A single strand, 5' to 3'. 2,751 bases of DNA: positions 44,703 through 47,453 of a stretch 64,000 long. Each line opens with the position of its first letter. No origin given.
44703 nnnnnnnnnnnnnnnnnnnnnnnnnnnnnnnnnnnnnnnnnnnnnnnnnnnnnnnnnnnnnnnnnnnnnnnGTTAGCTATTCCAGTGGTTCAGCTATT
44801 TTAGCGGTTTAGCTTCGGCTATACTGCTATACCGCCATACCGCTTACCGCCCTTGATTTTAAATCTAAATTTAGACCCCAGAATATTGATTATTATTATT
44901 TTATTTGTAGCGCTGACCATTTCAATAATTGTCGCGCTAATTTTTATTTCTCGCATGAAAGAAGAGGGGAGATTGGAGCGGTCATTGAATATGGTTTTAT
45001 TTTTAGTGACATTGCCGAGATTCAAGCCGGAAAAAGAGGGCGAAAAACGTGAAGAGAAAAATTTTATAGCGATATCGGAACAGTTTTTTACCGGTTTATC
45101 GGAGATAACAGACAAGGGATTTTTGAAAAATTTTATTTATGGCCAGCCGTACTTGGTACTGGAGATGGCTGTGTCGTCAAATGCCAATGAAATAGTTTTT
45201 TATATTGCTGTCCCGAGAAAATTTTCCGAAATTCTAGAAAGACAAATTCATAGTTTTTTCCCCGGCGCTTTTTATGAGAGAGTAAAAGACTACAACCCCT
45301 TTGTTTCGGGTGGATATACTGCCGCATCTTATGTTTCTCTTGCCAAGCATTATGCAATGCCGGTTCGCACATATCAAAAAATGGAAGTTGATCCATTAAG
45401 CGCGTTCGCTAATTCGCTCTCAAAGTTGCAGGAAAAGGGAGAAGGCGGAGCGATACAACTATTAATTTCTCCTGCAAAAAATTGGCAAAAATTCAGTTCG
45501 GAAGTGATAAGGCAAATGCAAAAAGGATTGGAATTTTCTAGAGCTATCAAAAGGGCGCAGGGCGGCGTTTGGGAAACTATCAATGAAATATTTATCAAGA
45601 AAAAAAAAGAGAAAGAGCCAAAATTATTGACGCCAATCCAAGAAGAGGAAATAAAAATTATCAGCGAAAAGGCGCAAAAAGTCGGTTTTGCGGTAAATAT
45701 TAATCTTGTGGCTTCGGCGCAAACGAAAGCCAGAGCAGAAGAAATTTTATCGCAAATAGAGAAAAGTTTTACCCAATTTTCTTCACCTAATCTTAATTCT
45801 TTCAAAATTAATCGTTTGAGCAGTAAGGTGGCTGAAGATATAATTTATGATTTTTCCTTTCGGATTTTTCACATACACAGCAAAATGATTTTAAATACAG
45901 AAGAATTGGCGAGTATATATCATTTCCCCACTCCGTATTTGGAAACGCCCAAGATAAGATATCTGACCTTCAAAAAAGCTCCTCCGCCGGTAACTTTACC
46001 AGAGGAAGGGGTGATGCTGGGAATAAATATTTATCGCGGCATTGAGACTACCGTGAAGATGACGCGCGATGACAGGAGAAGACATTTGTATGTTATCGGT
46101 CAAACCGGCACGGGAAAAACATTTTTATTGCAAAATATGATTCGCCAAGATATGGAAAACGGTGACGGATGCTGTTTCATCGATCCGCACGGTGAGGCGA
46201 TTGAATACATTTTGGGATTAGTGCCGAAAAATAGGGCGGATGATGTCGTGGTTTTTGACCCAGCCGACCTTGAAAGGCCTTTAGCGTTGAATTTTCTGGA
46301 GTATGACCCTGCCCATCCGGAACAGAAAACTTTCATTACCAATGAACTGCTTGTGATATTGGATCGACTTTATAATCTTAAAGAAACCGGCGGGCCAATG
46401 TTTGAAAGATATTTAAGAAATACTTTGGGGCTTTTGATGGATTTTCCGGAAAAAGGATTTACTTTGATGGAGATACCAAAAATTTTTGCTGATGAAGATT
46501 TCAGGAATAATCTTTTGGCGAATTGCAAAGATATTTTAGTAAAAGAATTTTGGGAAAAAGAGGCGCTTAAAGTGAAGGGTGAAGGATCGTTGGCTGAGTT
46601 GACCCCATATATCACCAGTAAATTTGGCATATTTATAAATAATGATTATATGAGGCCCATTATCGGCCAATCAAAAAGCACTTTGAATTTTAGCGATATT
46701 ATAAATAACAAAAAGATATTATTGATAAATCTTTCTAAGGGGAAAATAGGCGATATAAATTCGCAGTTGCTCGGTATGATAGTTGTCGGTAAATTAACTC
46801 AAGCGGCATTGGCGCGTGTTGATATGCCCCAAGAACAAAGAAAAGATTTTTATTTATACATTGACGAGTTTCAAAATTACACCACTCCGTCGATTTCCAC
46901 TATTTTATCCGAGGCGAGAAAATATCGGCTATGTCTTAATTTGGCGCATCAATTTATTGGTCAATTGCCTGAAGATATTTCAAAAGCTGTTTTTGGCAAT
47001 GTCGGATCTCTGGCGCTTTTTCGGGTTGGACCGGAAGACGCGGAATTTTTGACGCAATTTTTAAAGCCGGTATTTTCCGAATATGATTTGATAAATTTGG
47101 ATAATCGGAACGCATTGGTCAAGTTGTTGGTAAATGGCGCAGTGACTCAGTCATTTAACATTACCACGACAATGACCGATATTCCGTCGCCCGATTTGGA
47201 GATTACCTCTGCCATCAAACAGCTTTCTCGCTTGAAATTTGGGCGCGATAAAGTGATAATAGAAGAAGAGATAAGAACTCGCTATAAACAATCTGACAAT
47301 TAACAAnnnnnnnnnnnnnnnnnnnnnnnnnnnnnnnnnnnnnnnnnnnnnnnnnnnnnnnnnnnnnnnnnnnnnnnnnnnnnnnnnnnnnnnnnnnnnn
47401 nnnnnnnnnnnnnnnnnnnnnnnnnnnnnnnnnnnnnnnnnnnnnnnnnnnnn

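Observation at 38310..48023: Glycosylation locus: APH-type kinase, GT4, two GT-C membrane transferases, plus an orphan T4CP-like ATPase and a GtrA-like flippase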

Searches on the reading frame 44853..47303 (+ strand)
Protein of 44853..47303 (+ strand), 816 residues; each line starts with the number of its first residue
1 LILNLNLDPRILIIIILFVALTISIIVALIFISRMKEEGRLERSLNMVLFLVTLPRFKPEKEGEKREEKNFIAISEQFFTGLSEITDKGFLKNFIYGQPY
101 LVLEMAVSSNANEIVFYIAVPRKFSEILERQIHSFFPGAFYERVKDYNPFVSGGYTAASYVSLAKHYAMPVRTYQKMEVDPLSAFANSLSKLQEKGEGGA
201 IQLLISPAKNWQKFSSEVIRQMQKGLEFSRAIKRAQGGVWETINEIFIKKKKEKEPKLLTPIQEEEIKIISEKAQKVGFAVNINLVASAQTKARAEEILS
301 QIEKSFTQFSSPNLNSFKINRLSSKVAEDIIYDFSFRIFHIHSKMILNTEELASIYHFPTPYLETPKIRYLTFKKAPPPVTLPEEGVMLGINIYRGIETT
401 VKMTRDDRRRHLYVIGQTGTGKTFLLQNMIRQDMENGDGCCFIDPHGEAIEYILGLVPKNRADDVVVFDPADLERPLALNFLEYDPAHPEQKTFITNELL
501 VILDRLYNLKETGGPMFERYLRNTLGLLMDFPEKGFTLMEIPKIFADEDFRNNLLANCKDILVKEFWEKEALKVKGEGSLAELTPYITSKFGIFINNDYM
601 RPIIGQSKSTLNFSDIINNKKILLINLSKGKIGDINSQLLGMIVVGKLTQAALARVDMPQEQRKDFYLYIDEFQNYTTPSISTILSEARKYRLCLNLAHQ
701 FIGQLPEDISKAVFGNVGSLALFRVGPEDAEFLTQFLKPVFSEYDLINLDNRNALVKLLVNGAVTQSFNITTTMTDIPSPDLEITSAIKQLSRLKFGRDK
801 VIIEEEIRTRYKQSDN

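Call 3: search_protein_families(library=pfam, proteins=[window:44853-47303:+], max_evalue=0.01)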
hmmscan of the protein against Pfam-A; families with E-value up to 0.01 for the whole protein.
window:44853-47303:+ (816 aa): 8 families
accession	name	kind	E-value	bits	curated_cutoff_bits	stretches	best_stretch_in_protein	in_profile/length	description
PF10412.15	TrwB_AAD_bind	-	6.6e-08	32.3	20.5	1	400-451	6-57/387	Type IV secretion-system coupling protein DNA-binding domain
PF01935.23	DUF87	-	9.6e-07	29.6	23.2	1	409-491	23-99/220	Helicase HerA, central domain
PF13401.12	AAA_22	-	2.3e-05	25.2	27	1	407-446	3-42/130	AAA domain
PF02534.20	T4SS-DNA_transf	-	0.00017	21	20.1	0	408-493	43-125/468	Type IV secretory system Conjugative DNA transfer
PF12696.13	TraG-D_C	-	0.00019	21.8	22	1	666-734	2-73/126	TraM recognition site of TraD and TraG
PF13191.12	AAA_16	-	0.0029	18.6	32.6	0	400-435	15-50/167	AAA ATPase domain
PF13173.12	AAA_14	-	0.0054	17.2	27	0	608-678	15-76/129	AAA domain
PF04851.21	ResIII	-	0.0069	16.7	22.5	0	403-437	17-51/164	Type III restriction enzyme, res subunit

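Call 10: search_protein_families(library=ncbifam, proteins=[window:44853-47303:+], max_evalue=0.01)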
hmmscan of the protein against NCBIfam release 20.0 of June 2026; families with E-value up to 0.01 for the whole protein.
window:44853-47303:+ (816 aa): 11 families
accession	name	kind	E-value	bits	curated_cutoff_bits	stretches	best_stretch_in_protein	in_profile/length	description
NF045973.1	conju_CD1115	equivalog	3.5e-09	36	250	1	396-484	11-97/442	VirD4-like conjugal transfer protein, CD1115 family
TIGR03743.1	SXT_TraD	subfamily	7.8e-09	34.5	366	1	388-448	151-214/636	conjugative transfer system coupling protein TraD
TIGR03754.1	conj_TOL_TraD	equivalog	1.6e-07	30.2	647.55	1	395-449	163-220/643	type IV conjugative transfer system coupling protein TraD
NF053655.1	CedD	equivalog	0.0001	21.1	600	1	387-454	199-266/527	DNA-translocating ATPase CedD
TIGR03420.1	DnaA_homol_Hda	equivalog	0.00015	21.4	194.8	1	402-469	31-97/226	DnaA regulatory inactivator Hda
NF041447.1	TrbC_conju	equivalog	0.00028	19.5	800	1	387-445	106-165/685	F-type conjugative transfer protein TrbC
TIGR02759.1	TraD_Ftype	equivalog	0.00031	19.6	521.35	0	657-707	400-451/566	type IV conjugative transfer system coupling protein TraD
NF041017.1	DNA_import_CedB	equivalog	0.00035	19.3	700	1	371-444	239-311/590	DNA import protein CedB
TIGR03880.1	KaiC_arch_3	hypoth_equivalog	0.0028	17.2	249.45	1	412-444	19-51/224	KaiC domain-containing protein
NF006486.0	PRK08903.1-6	equivalog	0.0043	16.6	307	1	401-445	28-72/222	DnaA regulatory inactivator Hda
NF006505.0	PRK08939.1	equivalog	0.0093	15.3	228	0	402-431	149-178/306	primosomal protein DnaI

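Call 11: search_solved_structures(query=window:44853-47303:+, max_evalue=1, show_alignments=2)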
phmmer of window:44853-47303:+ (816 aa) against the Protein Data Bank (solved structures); distinct sequences matched with E-value up to 1: 4.
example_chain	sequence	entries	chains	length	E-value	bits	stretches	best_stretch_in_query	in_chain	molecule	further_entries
1gl6_A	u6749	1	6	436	2.5e-05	25.8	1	401-450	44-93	ATPASE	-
1e9r_A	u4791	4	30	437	2.6e-05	25.8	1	401-450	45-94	CONJUGAL TRANSFER PROTEIN TRWB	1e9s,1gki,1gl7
6sz9_A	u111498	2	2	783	0.0041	18.5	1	402-465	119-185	IcmO (DotL)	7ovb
2kjq_A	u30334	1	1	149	0.11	13.8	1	402-445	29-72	DnaA-related protein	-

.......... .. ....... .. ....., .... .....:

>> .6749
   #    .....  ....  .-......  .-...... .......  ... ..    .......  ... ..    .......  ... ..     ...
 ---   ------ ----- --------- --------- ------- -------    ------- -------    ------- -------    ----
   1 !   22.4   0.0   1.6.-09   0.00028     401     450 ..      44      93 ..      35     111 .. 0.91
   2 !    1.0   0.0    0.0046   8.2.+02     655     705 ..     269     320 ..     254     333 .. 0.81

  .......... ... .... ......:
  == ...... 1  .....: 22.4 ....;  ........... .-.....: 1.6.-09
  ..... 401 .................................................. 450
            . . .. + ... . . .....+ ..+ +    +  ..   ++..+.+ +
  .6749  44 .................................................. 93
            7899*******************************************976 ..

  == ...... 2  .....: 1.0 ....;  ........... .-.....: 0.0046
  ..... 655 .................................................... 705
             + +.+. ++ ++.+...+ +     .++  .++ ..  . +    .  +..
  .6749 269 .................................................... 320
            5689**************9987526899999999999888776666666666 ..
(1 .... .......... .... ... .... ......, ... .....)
